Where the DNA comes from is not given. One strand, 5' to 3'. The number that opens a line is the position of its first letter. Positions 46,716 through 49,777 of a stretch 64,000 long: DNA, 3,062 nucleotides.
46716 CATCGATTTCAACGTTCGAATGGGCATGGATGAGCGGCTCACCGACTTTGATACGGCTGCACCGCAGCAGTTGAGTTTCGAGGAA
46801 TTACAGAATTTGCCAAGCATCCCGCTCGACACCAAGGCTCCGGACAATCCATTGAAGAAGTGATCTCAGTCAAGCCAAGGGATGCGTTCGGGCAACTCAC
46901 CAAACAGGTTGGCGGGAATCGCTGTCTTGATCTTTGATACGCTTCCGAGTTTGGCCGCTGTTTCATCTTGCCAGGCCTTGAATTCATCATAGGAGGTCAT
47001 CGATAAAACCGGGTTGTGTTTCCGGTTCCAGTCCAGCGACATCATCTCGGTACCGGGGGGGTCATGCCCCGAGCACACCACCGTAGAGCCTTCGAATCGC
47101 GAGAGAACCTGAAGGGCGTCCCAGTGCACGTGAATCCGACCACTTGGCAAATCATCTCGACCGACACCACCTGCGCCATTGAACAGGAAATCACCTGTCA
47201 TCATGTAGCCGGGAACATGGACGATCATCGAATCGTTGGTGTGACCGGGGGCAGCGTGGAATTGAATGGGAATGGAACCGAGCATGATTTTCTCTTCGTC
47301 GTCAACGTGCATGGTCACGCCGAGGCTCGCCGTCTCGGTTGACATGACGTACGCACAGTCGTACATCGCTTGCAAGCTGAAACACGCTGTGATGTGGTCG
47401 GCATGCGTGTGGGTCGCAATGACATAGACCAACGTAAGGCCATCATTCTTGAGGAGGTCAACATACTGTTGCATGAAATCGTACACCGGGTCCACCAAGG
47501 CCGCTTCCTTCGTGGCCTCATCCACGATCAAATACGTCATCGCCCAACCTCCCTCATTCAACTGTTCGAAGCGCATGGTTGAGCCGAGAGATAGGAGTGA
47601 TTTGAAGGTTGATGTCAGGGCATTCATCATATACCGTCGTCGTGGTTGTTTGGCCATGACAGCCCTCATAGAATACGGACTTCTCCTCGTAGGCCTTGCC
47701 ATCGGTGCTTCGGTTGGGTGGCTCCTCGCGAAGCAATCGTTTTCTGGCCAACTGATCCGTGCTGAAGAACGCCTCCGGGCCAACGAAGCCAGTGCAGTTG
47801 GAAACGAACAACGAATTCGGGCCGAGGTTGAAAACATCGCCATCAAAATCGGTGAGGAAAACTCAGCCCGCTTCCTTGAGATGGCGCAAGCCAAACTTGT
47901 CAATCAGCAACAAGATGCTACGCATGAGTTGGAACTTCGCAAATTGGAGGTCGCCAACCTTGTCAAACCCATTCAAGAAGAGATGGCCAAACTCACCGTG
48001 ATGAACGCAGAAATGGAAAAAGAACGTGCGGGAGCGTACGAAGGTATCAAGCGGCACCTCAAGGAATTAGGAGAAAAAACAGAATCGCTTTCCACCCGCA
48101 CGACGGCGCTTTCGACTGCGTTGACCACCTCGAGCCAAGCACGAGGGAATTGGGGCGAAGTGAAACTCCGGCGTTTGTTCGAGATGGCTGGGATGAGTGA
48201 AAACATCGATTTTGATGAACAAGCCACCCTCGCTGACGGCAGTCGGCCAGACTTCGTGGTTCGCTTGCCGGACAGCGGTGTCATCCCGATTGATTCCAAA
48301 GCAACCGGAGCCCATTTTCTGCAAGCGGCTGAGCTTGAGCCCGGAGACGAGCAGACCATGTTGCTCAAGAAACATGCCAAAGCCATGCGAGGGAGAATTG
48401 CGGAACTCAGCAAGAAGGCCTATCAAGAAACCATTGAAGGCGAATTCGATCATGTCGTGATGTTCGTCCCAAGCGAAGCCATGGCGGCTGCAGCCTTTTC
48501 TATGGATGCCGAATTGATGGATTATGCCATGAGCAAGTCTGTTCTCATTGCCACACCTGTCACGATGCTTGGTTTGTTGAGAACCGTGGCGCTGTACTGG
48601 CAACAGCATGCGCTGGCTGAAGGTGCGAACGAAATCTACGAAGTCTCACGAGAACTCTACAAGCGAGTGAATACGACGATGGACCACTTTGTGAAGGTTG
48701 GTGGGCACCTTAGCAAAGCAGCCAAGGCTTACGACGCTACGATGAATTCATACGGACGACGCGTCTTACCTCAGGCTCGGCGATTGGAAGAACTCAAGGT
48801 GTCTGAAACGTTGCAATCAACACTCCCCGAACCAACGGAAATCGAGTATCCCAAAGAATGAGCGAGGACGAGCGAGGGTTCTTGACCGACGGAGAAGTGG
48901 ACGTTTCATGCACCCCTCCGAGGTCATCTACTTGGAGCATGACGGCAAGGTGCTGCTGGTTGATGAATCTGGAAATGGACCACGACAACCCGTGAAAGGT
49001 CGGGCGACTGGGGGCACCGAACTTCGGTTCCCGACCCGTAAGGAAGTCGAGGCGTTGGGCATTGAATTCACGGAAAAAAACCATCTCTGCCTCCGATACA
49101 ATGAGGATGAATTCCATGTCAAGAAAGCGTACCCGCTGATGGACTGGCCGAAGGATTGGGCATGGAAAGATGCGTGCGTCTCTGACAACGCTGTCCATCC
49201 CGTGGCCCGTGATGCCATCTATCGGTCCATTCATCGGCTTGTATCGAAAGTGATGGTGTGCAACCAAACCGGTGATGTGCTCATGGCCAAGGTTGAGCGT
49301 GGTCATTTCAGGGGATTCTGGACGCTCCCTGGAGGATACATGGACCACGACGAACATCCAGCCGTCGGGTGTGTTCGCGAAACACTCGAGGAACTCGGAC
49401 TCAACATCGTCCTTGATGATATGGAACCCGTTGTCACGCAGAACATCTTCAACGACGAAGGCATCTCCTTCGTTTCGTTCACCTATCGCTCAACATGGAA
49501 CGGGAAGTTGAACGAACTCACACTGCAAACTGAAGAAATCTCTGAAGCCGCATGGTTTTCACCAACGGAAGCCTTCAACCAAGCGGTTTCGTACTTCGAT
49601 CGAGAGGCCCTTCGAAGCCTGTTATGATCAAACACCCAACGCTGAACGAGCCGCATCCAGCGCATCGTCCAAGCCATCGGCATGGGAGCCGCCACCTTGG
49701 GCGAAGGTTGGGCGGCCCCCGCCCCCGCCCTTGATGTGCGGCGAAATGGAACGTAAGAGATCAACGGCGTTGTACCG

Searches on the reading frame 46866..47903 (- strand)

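Call 67: search_protein_families(library=pfam, proteins=[window:46866-47903:-], max_evalue=0.00001)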
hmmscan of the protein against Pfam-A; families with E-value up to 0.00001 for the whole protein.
window:46866-47903:- (345 aa): 1 family
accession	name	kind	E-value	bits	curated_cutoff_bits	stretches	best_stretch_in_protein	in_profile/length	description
PF00753.33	Lactamase_B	-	1.1e-09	38.9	22.7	1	123-280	8-196/196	Metallo-beta-lactamase superfamily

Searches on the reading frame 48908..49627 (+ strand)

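Call 67: search_protein_families(library=pfam, proteins=[window:48908-49627:+], max_evalue=0.00001)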
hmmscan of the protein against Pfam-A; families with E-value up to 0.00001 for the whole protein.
window:48908-49627:+ (239 aa): 1 family
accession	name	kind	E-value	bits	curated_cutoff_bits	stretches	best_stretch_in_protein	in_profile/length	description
PF00293.34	NUDIX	-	1.8e-18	67.3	21.1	1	114-235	7-131/134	NUDIX domain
